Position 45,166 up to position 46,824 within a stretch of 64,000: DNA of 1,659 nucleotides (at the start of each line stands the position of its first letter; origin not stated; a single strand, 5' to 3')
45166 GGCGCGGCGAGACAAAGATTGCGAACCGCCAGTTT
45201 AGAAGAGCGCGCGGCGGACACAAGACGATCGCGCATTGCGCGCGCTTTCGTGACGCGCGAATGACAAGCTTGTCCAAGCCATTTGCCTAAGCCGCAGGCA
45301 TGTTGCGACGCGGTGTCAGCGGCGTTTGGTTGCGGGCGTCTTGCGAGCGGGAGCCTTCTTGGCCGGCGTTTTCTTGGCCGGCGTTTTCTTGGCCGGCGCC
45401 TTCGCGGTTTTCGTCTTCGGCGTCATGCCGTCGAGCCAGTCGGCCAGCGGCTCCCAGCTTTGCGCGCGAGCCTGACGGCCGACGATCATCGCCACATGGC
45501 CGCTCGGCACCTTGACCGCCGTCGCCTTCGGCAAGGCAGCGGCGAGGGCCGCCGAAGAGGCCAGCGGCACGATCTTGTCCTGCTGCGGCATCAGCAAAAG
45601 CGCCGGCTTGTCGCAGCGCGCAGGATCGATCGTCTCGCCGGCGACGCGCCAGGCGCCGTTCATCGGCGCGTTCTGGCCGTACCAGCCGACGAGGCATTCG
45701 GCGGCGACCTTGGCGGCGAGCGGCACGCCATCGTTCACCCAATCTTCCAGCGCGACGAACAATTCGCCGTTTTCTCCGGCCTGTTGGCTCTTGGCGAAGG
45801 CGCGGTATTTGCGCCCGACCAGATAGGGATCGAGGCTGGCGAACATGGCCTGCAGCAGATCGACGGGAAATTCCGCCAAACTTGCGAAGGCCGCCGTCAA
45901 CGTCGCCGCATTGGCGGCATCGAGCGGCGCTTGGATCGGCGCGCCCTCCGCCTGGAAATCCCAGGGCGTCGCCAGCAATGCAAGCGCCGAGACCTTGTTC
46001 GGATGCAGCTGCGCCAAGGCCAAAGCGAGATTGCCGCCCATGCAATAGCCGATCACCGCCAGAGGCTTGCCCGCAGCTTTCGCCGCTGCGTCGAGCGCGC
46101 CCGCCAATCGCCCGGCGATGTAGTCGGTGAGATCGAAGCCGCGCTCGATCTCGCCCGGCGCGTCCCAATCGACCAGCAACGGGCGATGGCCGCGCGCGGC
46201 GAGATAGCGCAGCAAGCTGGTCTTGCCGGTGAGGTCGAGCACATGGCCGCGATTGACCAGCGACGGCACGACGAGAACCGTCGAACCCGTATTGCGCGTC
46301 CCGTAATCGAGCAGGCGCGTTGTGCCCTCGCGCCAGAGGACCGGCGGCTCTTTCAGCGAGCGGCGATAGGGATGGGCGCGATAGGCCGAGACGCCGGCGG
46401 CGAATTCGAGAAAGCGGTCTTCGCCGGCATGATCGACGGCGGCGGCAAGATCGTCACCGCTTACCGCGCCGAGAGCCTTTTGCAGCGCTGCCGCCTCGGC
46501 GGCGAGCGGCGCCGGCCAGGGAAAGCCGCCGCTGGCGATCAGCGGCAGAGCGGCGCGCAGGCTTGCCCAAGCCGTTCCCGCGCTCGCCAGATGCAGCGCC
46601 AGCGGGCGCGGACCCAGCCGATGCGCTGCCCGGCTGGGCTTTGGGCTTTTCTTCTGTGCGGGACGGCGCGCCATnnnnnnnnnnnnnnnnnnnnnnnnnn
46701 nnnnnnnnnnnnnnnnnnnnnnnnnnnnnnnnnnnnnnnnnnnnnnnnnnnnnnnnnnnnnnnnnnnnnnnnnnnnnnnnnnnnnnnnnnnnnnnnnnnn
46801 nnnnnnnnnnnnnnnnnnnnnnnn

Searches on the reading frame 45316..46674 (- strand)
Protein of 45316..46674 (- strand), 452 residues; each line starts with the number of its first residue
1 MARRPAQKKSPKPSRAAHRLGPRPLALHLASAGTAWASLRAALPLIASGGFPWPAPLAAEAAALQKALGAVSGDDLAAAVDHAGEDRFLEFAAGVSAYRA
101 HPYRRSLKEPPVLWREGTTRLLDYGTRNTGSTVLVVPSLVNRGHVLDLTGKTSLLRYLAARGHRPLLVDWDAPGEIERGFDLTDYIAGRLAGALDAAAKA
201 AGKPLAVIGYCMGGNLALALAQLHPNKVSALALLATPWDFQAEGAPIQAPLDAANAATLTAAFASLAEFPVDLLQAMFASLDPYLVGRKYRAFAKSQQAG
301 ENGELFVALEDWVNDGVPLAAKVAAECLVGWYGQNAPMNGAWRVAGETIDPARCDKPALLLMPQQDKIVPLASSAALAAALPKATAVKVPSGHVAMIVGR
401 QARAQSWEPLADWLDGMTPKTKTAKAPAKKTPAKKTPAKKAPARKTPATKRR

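Call 3: search_protein_families(library=pfam, proteins=[window:45316-46674:-], max_evalue=0.01)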
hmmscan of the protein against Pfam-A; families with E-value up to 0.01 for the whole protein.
window:45316-46674:- (452 aa): 6 families
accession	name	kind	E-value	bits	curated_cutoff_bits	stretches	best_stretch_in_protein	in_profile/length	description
PF00561.26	Abhydrolase_1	-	8.7e-17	62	25.8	1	153-398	18-243/245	alpha/beta hydrolase fold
PF12146.15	Hydrolase_4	-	4.5e-07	29.8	27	1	196-244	69-117/239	Serine aminopeptidase, S33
PF01738.24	DLH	-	6.1e-07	29.7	21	1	199-230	93-123/217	Dienelactone hydrolase family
PF00975.26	Thioesterase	-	0.00028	21.6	26.4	1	186-223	51-86/226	Thioesterase domain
PF00756.26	Esterase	-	0.00042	20.6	22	1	182-239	94-158/251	Putative esterase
PF07859.19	Abhydrolase_3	-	0.0098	16.1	25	0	173-260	46-132/210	alpha/beta hydrolase fold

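Call 4: search_protein_families(library=ncbifam, proteins=[window:45316-46674:-], max_evalue=0.01)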
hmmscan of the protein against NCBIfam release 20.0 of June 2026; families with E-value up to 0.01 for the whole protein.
window:45316-46674:- (452 aa): 15 families
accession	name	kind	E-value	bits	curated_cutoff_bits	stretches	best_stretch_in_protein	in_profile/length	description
TIGR01836.1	PHA_synth_III_C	subfamily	5.6e-45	153.9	365.3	1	111-415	40-348/350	class III poly(R)-hydroxyalkanoic acid synthase subunit PhaC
TIGR01838.1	PHA_synth_I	subfamily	3.5e-28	98.3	622.65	1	112-403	167-464/532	class I poly(R)-hydroxyalkanoic acid synthase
NF005898.0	PRK07868.1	equivalog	7.5e-16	57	925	1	125-436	62-377/994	acyl-CoA synthetase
TIGR01839.1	PHA_synth_II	subfamily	6.2e-10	37.8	855.4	1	124-397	206-484/560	class II poly(R)-hydroxyalkanoic acid synthase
NF051488.1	bifunc_PcaDC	exception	1.5e-09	37.5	390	1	166-241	40-116/375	bifunctional 3-oxoadipate enol-lactonase/4-carboxymuconolactone decarboxylase PcaDC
TIGR03611.1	RutD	equivalog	1.1e-06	28.2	238.5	1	354-400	197-243/258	pyrimidine utilization protein D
TIGR01738.1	bioH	equivalog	1.4e-06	28.1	206.95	1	188-244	50-106/245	pimeloyl-ACP methyl ester esterase BioH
TIGR02427.1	protocat_pcaD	equivalog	4.8e-06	26.1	255.85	0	202-239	78-115/251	3-oxoadipate enol-lactonase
NF011457.0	PRK14875.1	equivalog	8e-06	25.1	307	1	187-236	181-231/372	acetoin dehydrogenase dihydrolipoyllysine-residue acetyltransferase subunit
NF052614.1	AB_fold_OlsI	equivalog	1.9e-05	24.3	385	1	182-248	69-134/272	ornithine lipid biosynthesis O-acyltransferase OlsI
TIGR03056.1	bchO_mg_che_rel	equivalog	3.7e-05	22.9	172.55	1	338-395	203-261/278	alpha/beta fold hydrolase BchO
NF006449.0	PRK08775.1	equivalog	0.00039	19.4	296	0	193-234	131-170/344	homoserine O-succinyltransferase MetX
NF050153.2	Rv3852_fam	equivalog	0.002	18.7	100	1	420-450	27-57/145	Rv3852 family protein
TIGR03695.1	menH_SHCHC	equivalog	0.0029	17.1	208.55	1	200-235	68-103/252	2-succinyl-6-hydroxy-2,4-cyclohexadiene-1-carboxylate synthase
NF047917.1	MetX_acetyl_MTB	exception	0.0083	15.3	475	0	205-244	141-180/361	homoserine O-acetyltransferase MetX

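Call 6: find_homologous_proteins(query=window:45316-46674:-, max_evalue=1e-10)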
Query window:45316-46674:- (452 aa): 6475 proteins with E <= 1e-10 among 8000 candidates; the best 120 are listed.
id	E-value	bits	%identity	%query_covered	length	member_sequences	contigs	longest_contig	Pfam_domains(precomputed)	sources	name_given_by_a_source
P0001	3.5e-292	987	100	100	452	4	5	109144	PF01738.25,PF00561.27,PF12146.16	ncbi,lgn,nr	ncbi:MAG TPA: alpha/beta fold hydrolase [Alphaproteobacteria bacterium]|nr:alpha/beta fold hydrolase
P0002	1.7e-251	853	86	100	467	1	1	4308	PF01738.25,PF00561.27,PF12146.16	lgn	-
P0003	1.6e-242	823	87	96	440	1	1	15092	PF01738.25,PF00561.27,PF12146.16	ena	-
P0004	2.0e-208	711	80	88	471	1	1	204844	PF00561.27,PF12146.16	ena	-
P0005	1.7e-205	701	74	94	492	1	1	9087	PF01738.25,PF00561.27,PF12146.16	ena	-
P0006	8.1e-204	696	77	92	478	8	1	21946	PF01738.25,PF00561.27,PF12146.16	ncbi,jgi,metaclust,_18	metaclust:\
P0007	3.0e-201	687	75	91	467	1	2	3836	PF12697.14,PF00561.27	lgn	-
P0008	4.0e-201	687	74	92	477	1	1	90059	PF01738.25,PF00561.27,PF12146.16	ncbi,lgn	-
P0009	6.8e-201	686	76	92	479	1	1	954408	PF00561.27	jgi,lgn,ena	-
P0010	1.4e-200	685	73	98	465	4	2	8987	PF00561.27,PF12146.16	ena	-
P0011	6.7e-200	683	76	89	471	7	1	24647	PF00561.27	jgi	-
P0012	1.7e-199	681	73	96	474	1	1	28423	PF01738.25,PF00561.27,PF12146.16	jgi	-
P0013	3.1e-196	671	72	98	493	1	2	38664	PF01738.25,PF00561.27,PF12146.16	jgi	jgi:polyhydroxyalkanoate synthase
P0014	2.0e-195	668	75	96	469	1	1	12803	PF00561.27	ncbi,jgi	jgi:polyhydroxyalkanoate synthase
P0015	1.6e-193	662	73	100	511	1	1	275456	PF00561.27,PF12146.16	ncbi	ncbi:MAG: alpha/beta fold hydrolase [Alphaproteobacteria bacterium]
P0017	7.4e-178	610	68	94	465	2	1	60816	PF12697.14,PF01738.25,PF00561.27,PF12146.16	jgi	jgi:polyhydroxyalkanoate synthase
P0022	3.0e-148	513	60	89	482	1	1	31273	PF00561.27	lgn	-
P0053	1.3e-128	448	53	92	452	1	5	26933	PF00561.27,PF12146.16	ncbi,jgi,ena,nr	ncbi:MAG: alpha/beta hydrolase [Alphaproteobacteria bacterium]|nr:alpha/beta hydrolase [Alphaproteob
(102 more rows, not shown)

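Call 8: find_encoding_contigs(protein=P0001, flank=4000, max_places=5)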
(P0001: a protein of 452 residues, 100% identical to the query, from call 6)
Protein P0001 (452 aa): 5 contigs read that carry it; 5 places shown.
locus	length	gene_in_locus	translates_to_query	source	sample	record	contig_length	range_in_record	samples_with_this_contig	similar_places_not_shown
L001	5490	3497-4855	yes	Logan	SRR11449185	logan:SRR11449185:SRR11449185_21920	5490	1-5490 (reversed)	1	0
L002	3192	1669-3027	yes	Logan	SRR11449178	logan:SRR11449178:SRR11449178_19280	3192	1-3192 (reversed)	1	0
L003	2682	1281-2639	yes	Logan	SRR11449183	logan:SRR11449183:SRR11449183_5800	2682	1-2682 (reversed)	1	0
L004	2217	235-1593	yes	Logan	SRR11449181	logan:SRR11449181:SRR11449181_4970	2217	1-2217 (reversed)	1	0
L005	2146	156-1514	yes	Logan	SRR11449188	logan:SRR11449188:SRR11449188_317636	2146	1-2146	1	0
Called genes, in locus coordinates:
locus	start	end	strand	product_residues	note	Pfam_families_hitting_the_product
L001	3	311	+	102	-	?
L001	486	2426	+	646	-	PF03707:MHYT, PF00989:PAS (weak), PF08448:PAS_4, PF08447:PAS_3 (weak), PF13426:PAS_9 (weak), PF00512:HisKA, PF02518:HATPase_c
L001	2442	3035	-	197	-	PF07879:PHB_acc_N, PF05233:PHB_acc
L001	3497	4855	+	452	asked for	PF00561:Abhydrolase_1, PF12146:Hydrolase_4 (faint), PF01738:DLH (faint)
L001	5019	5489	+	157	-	?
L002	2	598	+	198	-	?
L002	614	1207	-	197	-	PF07879:PHB_acc_N, PF05233:PHB_acc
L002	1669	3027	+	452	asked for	PF00561:Abhydrolase_1, PF12146:Hydrolase_4 (faint), PF01738:DLH (faint)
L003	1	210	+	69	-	?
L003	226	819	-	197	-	PF07879:PHB_acc_N, PF05233:PHB_acc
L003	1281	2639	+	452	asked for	PF00561:Abhydrolase_1, PF12146:Hydrolase_4 (faint), PF01738:DLH (faint)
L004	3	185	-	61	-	?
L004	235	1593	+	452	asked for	PF00561:Abhydrolase_1, PF12146:Hydrolase_4 (faint), PF01738:DLH (faint)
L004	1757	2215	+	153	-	?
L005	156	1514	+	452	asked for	PF00561:Abhydrolase_1, PF12146:Hydrolase_4 (faint), PF01738:DLH (faint)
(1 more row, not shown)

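Call 9: find_encoding_contigs(protein=P0002, flank=4000, max_places=3)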
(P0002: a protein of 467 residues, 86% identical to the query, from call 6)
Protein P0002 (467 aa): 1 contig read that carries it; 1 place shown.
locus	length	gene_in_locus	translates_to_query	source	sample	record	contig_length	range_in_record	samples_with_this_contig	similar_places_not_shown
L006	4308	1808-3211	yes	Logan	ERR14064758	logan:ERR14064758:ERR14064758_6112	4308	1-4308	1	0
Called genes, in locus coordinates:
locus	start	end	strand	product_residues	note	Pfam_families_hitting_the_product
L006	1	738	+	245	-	?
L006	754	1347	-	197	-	PF07879:PHB_acc_N, PF05233:PHB_acc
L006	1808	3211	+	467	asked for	PF00561:Abhydrolase_1, PF12146:Hydrolase_4 (faint), PF01738:DLH (faint)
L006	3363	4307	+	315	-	?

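Call 10: find_encoding_contigs(protein=P0003, flank=4000, max_places=3)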
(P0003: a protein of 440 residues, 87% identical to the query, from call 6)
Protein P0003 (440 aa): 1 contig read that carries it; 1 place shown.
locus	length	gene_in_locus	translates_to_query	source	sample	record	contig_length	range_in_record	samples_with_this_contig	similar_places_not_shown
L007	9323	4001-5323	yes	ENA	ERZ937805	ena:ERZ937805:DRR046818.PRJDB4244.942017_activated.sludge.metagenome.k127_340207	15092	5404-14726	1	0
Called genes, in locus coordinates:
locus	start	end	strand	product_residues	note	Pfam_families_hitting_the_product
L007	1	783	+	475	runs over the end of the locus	PF00202:Aminotran_3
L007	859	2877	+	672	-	PF03707:MHYT, PF00989:PAS, PF08448:PAS_4, PF13426:PAS_9, PF08447:PAS_3, PF00512:HisKA, PF02518:HATPase_c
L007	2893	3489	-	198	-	PF07879:PHB_acc_N, PF05233:PHB_acc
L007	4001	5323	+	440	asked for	PF00561:Abhydrolase_1, PF01738:DLH (faint), PF12146:Hydrolase_4 (faint)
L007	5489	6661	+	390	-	PF00108:Thiolase_N, PF02803:Thiolase_C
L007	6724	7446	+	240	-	PF00106:adh_short, PF08659:KR, PF13561:adh_short_C2, PF23441:SDR (weak)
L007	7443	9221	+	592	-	PF00515:TPR_1 (faint), PF07719:TPR_2 (faint), PF13176:TPR_7 (faint), PF13181:TPR_8 (faint), PF14559:TPR_19 (weak), PF13432:TPR_16, PF14559:TPR_19 (weak), PF13844:Glyco_transf_41, +6 more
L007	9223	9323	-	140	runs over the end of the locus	PF06172:Cupin_5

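Call 13: find_encoding_contigs(protein=P0004, flank=4000, max_places=2)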
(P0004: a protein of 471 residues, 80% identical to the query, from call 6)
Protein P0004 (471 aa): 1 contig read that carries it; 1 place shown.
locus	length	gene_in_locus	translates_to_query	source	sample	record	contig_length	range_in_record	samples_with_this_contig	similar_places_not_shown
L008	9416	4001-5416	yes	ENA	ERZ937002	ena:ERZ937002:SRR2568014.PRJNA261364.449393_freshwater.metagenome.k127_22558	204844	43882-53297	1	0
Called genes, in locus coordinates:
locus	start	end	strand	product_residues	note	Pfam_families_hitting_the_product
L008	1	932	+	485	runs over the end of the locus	PF00202:Aminotran_3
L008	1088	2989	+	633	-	PF03707:MHYT, PF00989:PAS, PF08448:PAS_4, PF13188:PAS_8 (faint), PF13426:PAS_9 (weak), PF08447:PAS_3 (weak), PF00512:HisKA, PF02518:HATPase_c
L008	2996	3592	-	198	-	PF07879:PHB_acc_N, PF05233:PHB_acc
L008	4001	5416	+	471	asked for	PF00561:Abhydrolase_1, PF12146:Hydrolase_4 (faint)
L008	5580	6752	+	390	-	PF00108:Thiolase_N, PF02803:Thiolase_C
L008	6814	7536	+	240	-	PF00106:adh_short, PF08659:KR, PF13561:adh_short_C2, PF23441:SDR (weak)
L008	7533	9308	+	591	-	PF00515:TPR_1 (faint), PF07719:TPR_2 (faint), PF13176:TPR_7 (faint), PF13432:TPR_16 (weak), PF14559:TPR_19, PF13432:TPR_16, PF14559:TPR_19 (weak), PF13844:Glyco_transf_41, +7 more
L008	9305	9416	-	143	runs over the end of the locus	PF06172:Cupin_5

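Call 14: find_encoding_contigs(protein=P0009, flank=4000, max_places=2)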
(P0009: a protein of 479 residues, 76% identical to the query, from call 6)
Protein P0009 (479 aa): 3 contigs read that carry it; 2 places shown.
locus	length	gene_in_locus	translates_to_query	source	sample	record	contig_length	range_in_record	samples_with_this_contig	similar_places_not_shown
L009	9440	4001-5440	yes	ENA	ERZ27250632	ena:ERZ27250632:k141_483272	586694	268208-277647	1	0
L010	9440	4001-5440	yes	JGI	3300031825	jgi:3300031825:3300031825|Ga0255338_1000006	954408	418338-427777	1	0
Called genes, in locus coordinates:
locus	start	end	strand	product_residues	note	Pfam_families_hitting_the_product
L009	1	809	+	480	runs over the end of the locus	PF00202:Aminotran_3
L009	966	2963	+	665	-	PF03707:MHYT, PF00989:PAS, PF13188:PAS_8 (weak), PF08448:PAS_4, PF13426:PAS_9, PF08447:PAS_3 (weak), PF00512:HisKA, PF02518:HATPase_c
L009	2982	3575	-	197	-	PF07879:PHB_acc_N, PF05233:PHB_acc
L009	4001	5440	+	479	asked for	PF00561:Abhydrolase_1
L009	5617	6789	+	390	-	PF00108:Thiolase_N, PF02803:Thiolase_C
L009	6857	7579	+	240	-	PF00106:adh_short, PF08659:KR, PF13561:adh_short_C2, PF23441:SDR (weak)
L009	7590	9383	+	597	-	PF07719:TPR_2 (faint), PF13432:TPR_16 (weak), PF14559:TPR_19 (weak), PF14559:TPR_19 (weak), PF13428:TPR_14 (weak), PF13432:TPR_16 (weak), PF23914:TPR_CcmH_CycH, PF13844:Glyco_transf_41, +8 more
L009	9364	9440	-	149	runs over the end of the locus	PF06172:Cupin_5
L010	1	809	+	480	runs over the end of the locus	PF00202:Aminotran_3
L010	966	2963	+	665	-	PF03707:MHYT, PF00989:PAS, PF13188:PAS_8 (weak), PF08448:PAS_4, PF13426:PAS_9, PF08447:PAS_3 (weak), PF00512:HisKA, PF02518:HATPase_c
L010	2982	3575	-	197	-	PF07879:PHB_acc_N, PF05233:PHB_acc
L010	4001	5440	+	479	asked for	PF00561:Abhydrolase_1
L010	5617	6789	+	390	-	PF00108:Thiolase_N, PF02803:Thiolase_C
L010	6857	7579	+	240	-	PF00106:adh_short, PF08659:KR, PF13561:adh_short_C2, PF23441:SDR (weak)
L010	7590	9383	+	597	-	PF07719:TPR_2 (faint), PF13432:TPR_16 (weak), PF14559:TPR_19 (weak), PF14559:TPR_19 (weak), PF13428:TPR_14 (weak), PF13432:TPR_16 (weak), PF23914:TPR_CcmH_CycH, PF13844:Glyco_transf_41, +8 more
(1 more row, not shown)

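Call 15: find_encoding_contigs(protein=P0015, flank=4000, max_places=2)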
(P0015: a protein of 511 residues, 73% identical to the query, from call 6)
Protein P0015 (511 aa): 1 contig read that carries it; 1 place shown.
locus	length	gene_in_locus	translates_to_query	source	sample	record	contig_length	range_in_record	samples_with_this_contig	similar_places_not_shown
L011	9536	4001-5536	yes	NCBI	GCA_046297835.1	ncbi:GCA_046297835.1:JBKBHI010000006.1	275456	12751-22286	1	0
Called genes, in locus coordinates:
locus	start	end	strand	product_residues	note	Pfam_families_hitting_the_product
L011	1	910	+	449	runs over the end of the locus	PF00202:Aminotran_3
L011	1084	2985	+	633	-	PF03707:MHYT, PF00989:PAS, PF08448:PAS_4, PF13188:PAS_8 (faint), PF08447:PAS_3 (weak), PF00512:HisKA, PF02518:HATPase_c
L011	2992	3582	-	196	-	PF07879:PHB_acc_N, PF05233:PHB_acc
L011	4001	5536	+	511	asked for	PF00561:Abhydrolase_1, PF12146:Hydrolase_4 (faint)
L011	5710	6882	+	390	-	PF00108:Thiolase_N, PF02803:Thiolase_C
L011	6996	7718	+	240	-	PF00106:adh_short, PF08659:KR, PF13561:adh_short_C2, PF23441:SDR (weak)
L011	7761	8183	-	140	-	PF06172:Cupin_5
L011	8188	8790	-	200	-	PF02798:GST_N, PF13417:GST_N_3, PF13409:GST_N_2, PF13410:GST_C_2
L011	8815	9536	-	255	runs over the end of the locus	PF00753:Lactamase_B, PF16123:HAGH_C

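Call 34: find_encoding_contigs(protein=P0017, flank=3000, max_places=1)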
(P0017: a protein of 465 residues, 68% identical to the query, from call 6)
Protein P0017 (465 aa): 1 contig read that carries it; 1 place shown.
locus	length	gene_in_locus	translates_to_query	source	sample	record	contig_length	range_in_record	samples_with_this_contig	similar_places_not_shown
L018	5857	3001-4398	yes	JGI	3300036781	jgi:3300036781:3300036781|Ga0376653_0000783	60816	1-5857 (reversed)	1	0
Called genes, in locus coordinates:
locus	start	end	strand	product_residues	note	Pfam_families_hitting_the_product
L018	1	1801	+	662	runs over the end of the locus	PF03707:MHYT, PF00989:PAS, PF08448:PAS_4, PF13188:PAS_8 (weak), PF13426:PAS_9, PF08447:PAS_3, PF00512:HisKA, PF02518:HATPase_c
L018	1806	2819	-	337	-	PF07879:PHB_acc_N, PF05233:PHB_acc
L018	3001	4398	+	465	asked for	PF00561:Abhydrolase_1, PF12697:Abhydrolase_6 (weak), PF12146:Hydrolase_4 (faint), PF01738:DLH (faint)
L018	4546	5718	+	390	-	PF00108:Thiolase_N, PF02803:Thiolase_C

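Call 35: find_encoding_contigs(protein=P0022, flank=3000, max_places=1)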
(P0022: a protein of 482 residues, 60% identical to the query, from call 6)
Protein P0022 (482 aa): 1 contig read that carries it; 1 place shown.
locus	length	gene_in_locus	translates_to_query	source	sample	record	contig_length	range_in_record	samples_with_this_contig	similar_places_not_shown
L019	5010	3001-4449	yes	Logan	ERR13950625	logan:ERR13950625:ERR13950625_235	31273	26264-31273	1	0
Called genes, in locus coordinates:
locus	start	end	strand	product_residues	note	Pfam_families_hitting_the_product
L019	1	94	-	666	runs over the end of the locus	PF13522:GATase_6, PF13537:GATase_7, PF00733:Asn_synthase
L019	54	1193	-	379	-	PF13439:Glyco_transf_4, PF13579:Glyco_trans_4_4, PF00534:Glycos_transf_1, PF13692:Glyco_trans_1_4, PF13524:Glyco_trans_1_2 (weak)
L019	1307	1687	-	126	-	-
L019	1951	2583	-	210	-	PF07879:PHB_acc_N, PF05233:PHB_acc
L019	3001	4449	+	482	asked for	PF00561:Abhydrolase_1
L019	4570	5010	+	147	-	?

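Call 36: find_encoding_contigs(protein=P0053, flank=3000, max_places=1)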
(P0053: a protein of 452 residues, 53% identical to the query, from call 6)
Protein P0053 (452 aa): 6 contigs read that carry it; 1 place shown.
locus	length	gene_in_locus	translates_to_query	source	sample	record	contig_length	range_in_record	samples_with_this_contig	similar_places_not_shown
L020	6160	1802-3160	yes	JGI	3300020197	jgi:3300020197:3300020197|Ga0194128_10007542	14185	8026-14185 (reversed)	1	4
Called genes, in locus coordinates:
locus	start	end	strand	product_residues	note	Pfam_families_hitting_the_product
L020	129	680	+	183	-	-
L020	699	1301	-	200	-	PF07879:PHB_acc_N, PF05233:PHB_acc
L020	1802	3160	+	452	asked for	PF00561:Abhydrolase_1, PF12146:Hydrolase_4 (faint)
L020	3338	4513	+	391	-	PF00108:Thiolase_N, PF02803:Thiolase_C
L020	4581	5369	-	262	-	PF00528:BPD_transp_1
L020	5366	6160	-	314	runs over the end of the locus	PF00528:BPD_transp_1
